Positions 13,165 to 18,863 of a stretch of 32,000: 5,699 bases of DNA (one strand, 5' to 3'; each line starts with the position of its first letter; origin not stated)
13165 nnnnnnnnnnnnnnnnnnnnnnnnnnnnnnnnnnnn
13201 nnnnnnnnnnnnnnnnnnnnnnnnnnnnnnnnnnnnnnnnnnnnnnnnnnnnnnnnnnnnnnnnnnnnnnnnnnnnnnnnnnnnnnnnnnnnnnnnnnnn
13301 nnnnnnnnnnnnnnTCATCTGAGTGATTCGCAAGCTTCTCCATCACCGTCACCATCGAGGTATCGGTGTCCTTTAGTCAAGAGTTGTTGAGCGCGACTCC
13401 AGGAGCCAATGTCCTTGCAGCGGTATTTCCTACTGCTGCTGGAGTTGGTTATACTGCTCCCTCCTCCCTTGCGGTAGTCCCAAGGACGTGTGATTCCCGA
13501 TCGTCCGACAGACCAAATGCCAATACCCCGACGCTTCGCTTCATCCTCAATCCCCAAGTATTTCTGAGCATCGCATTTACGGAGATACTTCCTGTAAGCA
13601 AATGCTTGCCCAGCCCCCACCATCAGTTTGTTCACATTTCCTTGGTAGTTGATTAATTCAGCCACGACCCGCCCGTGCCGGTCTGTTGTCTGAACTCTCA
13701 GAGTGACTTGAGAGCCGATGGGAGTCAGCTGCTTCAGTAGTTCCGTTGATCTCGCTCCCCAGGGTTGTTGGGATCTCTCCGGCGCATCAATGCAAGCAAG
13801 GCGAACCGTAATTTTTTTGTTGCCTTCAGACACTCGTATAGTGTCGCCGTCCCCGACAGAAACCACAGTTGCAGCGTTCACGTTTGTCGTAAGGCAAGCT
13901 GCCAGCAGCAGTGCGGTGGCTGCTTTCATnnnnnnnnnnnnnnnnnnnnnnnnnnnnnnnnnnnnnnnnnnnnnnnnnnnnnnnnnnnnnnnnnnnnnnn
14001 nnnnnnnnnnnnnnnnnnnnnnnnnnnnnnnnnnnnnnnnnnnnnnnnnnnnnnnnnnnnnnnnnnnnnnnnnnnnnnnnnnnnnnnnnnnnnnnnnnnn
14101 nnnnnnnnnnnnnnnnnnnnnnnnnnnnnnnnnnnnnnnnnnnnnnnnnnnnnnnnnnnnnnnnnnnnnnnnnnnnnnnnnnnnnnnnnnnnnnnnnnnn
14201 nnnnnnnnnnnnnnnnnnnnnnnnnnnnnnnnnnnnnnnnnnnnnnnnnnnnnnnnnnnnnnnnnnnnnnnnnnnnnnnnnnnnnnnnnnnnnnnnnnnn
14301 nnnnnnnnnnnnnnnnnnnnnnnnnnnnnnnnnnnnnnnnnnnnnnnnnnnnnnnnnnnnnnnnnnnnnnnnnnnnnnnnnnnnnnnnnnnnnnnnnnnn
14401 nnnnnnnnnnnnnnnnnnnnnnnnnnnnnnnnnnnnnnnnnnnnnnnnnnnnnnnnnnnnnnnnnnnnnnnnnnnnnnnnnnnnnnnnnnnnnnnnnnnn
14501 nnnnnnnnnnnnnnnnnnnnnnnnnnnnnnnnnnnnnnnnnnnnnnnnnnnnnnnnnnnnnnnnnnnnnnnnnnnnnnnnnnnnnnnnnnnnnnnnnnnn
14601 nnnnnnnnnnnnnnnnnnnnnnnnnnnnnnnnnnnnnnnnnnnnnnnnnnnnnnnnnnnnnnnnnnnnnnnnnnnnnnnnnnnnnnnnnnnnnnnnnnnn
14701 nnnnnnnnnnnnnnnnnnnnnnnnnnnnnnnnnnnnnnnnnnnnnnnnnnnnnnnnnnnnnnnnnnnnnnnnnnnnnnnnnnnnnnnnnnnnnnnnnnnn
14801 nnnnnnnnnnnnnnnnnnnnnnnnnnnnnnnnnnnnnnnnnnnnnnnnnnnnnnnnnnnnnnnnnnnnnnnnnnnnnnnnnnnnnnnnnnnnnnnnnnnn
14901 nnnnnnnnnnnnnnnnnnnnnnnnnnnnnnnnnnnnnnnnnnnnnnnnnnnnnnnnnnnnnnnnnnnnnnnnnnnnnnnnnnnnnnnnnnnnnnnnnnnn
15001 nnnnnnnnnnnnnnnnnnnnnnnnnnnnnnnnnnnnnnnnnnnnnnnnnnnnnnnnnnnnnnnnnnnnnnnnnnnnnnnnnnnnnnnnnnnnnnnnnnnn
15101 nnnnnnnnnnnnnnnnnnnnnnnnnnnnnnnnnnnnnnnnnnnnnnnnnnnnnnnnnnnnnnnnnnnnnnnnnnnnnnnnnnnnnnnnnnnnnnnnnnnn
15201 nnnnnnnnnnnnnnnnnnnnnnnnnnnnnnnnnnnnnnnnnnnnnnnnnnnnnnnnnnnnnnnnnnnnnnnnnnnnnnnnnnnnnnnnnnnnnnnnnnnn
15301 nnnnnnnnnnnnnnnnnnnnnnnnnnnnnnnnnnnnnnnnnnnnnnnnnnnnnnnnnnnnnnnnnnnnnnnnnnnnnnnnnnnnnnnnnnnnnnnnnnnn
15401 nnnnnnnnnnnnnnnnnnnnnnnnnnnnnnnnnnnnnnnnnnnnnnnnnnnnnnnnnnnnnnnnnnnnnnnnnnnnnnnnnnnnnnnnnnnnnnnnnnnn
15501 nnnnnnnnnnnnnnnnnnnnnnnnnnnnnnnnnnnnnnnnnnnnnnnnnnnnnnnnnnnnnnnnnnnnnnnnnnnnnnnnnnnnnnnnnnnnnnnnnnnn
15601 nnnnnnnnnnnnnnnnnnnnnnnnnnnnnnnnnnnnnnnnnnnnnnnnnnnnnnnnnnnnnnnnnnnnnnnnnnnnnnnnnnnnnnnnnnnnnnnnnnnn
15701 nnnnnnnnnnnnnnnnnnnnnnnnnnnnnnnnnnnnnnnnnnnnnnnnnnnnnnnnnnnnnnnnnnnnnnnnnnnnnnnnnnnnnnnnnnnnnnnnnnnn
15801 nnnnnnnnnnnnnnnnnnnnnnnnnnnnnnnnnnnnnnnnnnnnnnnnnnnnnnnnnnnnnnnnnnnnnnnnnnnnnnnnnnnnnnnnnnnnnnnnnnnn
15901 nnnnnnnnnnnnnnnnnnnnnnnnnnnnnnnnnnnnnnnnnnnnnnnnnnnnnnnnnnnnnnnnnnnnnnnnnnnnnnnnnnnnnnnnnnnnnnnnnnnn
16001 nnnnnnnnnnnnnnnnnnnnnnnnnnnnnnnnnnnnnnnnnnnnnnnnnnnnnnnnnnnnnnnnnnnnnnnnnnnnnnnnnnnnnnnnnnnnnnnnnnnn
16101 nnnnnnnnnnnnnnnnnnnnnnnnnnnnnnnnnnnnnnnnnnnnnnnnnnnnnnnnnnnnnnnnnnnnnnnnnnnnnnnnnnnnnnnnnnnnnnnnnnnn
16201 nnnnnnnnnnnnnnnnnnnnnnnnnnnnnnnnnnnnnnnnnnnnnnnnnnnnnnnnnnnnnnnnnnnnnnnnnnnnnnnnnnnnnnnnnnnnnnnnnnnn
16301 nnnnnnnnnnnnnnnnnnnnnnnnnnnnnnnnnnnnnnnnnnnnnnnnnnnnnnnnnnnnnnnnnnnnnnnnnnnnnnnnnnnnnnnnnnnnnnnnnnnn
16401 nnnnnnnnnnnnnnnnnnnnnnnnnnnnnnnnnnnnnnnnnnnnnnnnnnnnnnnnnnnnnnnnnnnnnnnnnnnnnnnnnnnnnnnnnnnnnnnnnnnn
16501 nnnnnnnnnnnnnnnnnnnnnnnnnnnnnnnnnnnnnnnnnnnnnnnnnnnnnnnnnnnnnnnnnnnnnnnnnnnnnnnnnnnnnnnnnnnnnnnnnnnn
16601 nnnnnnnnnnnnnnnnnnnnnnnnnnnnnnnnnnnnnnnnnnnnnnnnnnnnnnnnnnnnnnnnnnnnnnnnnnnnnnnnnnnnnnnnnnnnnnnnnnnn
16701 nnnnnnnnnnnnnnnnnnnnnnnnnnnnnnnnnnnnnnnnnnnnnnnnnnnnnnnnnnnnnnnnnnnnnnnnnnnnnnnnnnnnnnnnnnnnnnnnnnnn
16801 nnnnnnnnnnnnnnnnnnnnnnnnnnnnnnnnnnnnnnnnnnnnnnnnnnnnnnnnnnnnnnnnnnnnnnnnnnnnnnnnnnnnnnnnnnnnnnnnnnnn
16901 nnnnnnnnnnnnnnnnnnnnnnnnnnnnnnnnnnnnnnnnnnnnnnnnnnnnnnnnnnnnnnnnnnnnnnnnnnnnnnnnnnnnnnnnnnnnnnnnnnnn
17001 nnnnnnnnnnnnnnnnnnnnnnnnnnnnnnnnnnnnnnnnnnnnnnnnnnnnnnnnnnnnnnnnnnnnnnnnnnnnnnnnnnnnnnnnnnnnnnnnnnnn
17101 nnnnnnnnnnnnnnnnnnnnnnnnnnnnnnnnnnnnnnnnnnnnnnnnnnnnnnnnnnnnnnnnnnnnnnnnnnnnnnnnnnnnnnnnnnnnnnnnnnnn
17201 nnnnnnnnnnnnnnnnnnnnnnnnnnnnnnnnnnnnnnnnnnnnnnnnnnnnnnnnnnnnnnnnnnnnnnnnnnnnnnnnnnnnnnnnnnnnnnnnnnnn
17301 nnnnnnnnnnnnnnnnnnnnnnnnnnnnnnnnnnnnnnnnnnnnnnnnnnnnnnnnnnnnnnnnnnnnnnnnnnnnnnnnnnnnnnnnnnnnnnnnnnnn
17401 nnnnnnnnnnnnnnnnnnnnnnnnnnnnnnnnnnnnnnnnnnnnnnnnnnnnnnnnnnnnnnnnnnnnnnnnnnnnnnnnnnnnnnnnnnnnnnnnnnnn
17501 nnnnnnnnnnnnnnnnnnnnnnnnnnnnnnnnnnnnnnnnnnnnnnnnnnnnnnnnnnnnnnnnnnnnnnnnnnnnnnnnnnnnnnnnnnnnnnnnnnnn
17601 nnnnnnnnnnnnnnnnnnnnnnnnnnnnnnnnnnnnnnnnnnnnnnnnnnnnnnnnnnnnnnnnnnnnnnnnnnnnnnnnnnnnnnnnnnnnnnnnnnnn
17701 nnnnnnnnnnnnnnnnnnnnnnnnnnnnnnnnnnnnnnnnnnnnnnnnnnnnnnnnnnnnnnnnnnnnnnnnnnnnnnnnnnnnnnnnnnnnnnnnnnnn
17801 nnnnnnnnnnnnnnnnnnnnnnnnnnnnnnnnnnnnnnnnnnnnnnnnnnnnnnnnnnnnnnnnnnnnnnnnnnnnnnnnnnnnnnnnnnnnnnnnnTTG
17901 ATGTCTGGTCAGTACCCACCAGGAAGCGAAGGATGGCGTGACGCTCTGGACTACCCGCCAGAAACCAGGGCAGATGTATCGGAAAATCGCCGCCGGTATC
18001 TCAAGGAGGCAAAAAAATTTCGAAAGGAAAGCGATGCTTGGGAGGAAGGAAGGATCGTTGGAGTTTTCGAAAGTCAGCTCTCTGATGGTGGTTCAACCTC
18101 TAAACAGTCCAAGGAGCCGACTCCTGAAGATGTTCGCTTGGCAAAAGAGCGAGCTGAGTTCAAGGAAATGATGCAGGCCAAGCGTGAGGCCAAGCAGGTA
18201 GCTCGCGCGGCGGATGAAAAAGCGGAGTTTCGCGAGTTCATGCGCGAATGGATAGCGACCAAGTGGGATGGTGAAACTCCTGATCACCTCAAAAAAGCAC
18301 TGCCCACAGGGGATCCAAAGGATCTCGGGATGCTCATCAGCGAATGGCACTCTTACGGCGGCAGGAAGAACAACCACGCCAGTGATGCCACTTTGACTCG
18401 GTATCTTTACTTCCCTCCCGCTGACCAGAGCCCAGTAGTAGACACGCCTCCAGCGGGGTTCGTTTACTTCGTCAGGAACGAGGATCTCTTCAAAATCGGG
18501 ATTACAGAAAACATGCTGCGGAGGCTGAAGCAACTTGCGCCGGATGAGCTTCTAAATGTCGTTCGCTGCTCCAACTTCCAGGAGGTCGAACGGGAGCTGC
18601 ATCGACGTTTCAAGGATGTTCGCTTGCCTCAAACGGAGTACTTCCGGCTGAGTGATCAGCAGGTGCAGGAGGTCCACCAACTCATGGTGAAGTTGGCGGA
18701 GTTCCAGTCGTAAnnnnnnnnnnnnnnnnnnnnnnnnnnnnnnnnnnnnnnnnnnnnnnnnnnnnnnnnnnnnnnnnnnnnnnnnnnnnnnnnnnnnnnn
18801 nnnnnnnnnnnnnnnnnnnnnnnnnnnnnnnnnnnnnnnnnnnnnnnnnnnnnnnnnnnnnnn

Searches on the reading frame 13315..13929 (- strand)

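Call 43: search_protein_families(library=pfam, proteins=[window:13315-13929:-], max_evalue=0.001)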
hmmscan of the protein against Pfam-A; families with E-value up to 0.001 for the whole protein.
window:13315-13929:- (204 aa): 2 families
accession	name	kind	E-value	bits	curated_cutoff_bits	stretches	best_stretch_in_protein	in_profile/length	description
PF00565.23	SNase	-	1.3e-17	64.7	21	1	41-140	1-106/107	Staphylococcal nuclease homologue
PF05901.16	Excalibur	-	6.6e-05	23.6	22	1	170-201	3-36/36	Excalibur calcium-binding domain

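Call 80: search_protein_families(library=padloc, proteins=[window:13315-13929:-], max_evalue=0.001)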
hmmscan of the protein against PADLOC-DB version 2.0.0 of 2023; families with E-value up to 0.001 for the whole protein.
window:13315-13929:- (204 aa): 1 family
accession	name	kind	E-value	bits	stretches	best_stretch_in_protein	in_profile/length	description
PDLC01096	C3a212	-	2.7e-07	28.1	1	11-141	40-178/279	SNc+LTD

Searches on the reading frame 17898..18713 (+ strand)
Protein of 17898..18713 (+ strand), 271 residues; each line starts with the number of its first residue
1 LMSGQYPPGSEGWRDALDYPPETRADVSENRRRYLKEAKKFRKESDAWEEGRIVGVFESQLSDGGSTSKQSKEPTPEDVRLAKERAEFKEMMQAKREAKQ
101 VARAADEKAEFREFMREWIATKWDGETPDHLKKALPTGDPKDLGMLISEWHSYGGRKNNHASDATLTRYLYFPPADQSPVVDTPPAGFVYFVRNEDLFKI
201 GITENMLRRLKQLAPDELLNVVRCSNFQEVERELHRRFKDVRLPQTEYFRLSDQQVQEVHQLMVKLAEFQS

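Call 6: search_protein_families(library=pfam, proteins=[window:17898-18713:+], max_evalue=0.01)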
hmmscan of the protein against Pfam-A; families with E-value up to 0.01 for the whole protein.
window:17898-18713:+ (271 aa): 2 families
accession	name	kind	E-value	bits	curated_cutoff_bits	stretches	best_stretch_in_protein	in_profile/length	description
PF13455.12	MUG113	-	1.2e-15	58.3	22.3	1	198-261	1-71/73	Meiotically up-regulated gene 113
PF10544.15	T5orf172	-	3.6e-13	50.3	20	1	187-261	1-98/101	T5orf172 domain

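Call 80: search_protein_families(library=padloc, proteins=[window:17898-18713:+], max_evalue=0.001)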
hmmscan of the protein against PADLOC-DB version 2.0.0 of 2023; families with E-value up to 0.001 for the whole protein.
window:17898-18713:+ (271 aa): 1 family
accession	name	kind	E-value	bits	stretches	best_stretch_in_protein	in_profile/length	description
PDLC05041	PDC-S57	-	2.3e-09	35.2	1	187-263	6-93/212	-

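Call 81: search_protein_families(library=phrogs, proteins=[window:17898-18713:+], max_evalue=0.001)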
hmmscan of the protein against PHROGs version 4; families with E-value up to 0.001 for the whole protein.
window:17898-18713:+ (271 aa): 5 families
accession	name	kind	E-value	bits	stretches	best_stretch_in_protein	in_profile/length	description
phrog_8130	-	unknown function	4.9e-11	43.3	1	184-263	177-262/434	-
phrog_4284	-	unknown function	1.2e-07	32.6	1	187-263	85-165/171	-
phrog_8604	-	unknown function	6e-07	30.3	1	188-263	126-198/200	-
phrog_18781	-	unknown function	3.8e-05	24.1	1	186-264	6-96/222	-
phrog_5032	-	unknown function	7.5e-05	23.4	1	186-265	77-162/178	-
